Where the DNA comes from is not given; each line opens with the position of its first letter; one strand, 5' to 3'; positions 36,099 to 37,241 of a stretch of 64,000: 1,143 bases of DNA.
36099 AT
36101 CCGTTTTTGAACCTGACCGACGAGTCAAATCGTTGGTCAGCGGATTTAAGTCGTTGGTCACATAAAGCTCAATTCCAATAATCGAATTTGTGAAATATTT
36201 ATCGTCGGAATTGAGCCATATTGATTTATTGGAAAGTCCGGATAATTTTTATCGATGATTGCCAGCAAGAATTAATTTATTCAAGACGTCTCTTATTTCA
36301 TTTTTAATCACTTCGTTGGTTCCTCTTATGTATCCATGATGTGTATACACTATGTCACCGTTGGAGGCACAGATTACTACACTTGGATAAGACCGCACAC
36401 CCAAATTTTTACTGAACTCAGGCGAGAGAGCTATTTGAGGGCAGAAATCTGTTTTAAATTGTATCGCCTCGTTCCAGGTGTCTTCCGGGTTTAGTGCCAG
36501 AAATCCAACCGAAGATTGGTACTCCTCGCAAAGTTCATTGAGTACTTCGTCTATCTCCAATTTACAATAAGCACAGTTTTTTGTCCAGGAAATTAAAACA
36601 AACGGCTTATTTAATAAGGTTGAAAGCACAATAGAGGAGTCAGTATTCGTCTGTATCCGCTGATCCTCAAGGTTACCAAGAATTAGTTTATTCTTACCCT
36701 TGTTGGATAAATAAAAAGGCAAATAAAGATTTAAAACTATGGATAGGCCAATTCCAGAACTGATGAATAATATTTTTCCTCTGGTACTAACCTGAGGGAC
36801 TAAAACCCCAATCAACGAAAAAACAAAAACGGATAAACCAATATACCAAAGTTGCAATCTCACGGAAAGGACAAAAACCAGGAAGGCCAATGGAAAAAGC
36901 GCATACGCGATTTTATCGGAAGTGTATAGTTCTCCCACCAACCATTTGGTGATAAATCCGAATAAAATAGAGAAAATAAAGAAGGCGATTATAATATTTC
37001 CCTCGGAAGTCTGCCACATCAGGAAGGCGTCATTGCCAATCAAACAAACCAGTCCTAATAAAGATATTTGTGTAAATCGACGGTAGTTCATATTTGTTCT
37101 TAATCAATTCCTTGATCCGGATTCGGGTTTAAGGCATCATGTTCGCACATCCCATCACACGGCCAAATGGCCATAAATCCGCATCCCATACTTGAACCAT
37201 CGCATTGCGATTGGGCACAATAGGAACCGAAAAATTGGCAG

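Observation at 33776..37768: Operon of an 8-Cys lipoprotein, a dedicated membrane thioredoxin, a LytS/LytTR two-component system and a lipocalin-like lipoprotein: candidate undescribed peptide-signalling or thiol-maturation module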

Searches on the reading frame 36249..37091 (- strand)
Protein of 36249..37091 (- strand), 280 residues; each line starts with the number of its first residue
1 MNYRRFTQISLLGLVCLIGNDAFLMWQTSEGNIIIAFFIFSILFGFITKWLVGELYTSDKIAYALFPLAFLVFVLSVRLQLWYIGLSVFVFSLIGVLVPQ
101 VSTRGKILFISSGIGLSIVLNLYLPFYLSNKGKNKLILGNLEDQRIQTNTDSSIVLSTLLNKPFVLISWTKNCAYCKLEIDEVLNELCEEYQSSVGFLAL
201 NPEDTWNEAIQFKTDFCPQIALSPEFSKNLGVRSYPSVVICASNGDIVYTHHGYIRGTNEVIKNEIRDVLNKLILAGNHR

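Call 3: search_protein_families(library=pfam, proteins=[window:36249-37091:-], max_evalue=0.01)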
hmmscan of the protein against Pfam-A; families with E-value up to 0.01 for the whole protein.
window:36249-37091:- (280 aa): 4 families
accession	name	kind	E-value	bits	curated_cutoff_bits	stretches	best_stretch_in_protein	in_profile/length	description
PF13098.12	Thioredoxin_2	-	2.8e-05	24.8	27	1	161-256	5-96/104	Thioredoxin-like domain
PF00085.26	Thioredoxin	-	0.00032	21.1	23.5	1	161-224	18-80/103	Thioredoxin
PF00578.27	AhpC-TSA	-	0.00048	20.5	26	1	148-204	12-69/124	AhpC/TSA family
PF13905.12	Thioredoxin_8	-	0.0035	18.1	27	1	161-247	1-94/94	Thioredoxin-like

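Call 4: search_protein_families(library=ncbifam, proteins=[window:36249-37091:-], max_evalue=0.01)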
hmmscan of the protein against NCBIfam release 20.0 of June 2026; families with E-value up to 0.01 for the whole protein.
window:36249-37091:- (280 aa): 5 families
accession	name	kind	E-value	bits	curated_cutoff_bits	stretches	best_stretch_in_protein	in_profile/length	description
TIGR00385.1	dsbE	subfamily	5e-05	23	123.15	1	158-267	58-168/173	DsbE family thiol:disulfide interchange protein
NF011941.0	PRK15412.1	equivalog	0.0018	17.9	359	1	161-272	68-178/185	thiol:disulfide interchange protein DsbE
TIGR01068.1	thioredoxin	equivalog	0.0019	18.3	96.8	0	163-220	16-72/101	thioredoxin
NF002854.0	PRK03147.1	subfamily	0.0044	16.9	170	1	134-264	34-167/176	thiol-disulfide oxidoreductase ResA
NF006898.0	PRK09381.1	equivalog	0.0094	16.3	138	0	148-209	7-68/109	thioredoxin TrxA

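Call 20: find_homologous_proteins(query=window:36249-37091:-, max_evalue=0.001)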
Query window:36249-37091:- (280 aa): 1 proteins with E <= 0.001 among 3356 candidates.
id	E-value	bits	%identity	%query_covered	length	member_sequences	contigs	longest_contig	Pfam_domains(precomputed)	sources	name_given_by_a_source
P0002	8.4e-182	621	100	100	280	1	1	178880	PF13098.14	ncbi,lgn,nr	ncbi:MAG: hypothetical protein GC181_02660 [Bacteroidetes bacterium]|nr:hypothetical protein [Bacter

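Call 64: search_solved_structures(query=A4, max_evalue=0.001)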
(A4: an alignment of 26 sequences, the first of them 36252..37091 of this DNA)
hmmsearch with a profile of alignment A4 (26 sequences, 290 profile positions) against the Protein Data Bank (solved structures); distinct sequences matched with E-value up to 0.001: 239 (the best 60 are shown).
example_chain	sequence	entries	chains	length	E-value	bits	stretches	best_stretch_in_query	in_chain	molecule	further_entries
5um7_A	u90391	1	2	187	1.6e-25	93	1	109-263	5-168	Thioredoxin signature protein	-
4nmu_A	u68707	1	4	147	3.3e-24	88.7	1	142-274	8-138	Thiol-disulfide oxidoreductase ResA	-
1st9_A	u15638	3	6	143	5.8e-24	87.9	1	145-284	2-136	Thiol-disulfide oxidoreductase resA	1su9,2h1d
2f9s_A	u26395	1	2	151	7.1e-24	87.6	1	145-284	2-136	Thiol-disulfide oxidoreductase resA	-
2h1b_A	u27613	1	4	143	7.7e-24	87.5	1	145-284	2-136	Thiol-disulfide oxidoreductase resA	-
2m72_A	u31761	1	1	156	1.1e-23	87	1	144-286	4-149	Uncharacterized thioredoxin-like protein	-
3c73_A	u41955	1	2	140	5.3e-23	84.8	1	149-284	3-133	Thiol-disulfide oxidoreductase resA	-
3c71_A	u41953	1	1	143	7.7e-23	84.3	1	145-284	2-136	Thiol-disulfide oxidoreductase resA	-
2h1a_A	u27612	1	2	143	5.2e-21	78.3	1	145-284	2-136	Thiol-disulfide oxidoreductase resA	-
2h19_A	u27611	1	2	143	5.2e-21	78.3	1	145-284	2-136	Thiol-disulfide oxidoreductase resA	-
2l5o_A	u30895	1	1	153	2e-20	76.3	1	146-273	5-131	Putative thioredoxin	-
3erw_A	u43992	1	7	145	4.6e-20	75.1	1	141-270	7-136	Sporulation thiol-disulfide oxidoreductase A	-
2yp6_A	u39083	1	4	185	6.8e-20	74.6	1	143-272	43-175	THIOREDOXIN FAMILY PROTEIN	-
4hqz_A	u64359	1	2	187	8e-20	74.3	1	144-272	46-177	Thioredoxin family protein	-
2lrn_A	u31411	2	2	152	7.5e-19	71.1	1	148-272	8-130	Thiol:disulfide interchange protein | Putative thiol-disulfide oxidoreductase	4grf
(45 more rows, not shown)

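Call 86: predict_structure(protein=window:36249-37091:-)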
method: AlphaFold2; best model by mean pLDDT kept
length: 280 residues; sequences in the alignment: 1
mean_pLDDT: 46.8   pTM: 0.29
mean pLDDT of the five models: 46.8, 46.8, 46.1, 45.5, 42.5
residues with pLDDT >= 90: 0; 70-90: 0; 50-70: 125; < 50: 155
segments of 3 or more residues with pLDDT < 50: 1-8, 10-14, 20-29, 123-166, 170-178, 200-254, 276-280
pLDDT, mean of each block of 10 residues (from residue 1): 45 48 45 52 54 50 55 53 58 58 60 55 42 27 27 30 46 47 61 51 42 35 35 36 41 51 61 47
secondary structure, 60 per line:
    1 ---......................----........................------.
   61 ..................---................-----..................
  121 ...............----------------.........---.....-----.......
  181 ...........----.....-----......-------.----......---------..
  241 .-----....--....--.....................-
elements in order: H4-25 H30-53 H60-78 H82-97 H103-135 H152-160 E164-168 H174-191 E196-200 H206-211 H224-229 E239-241 E247-250 E253-256 H259-279
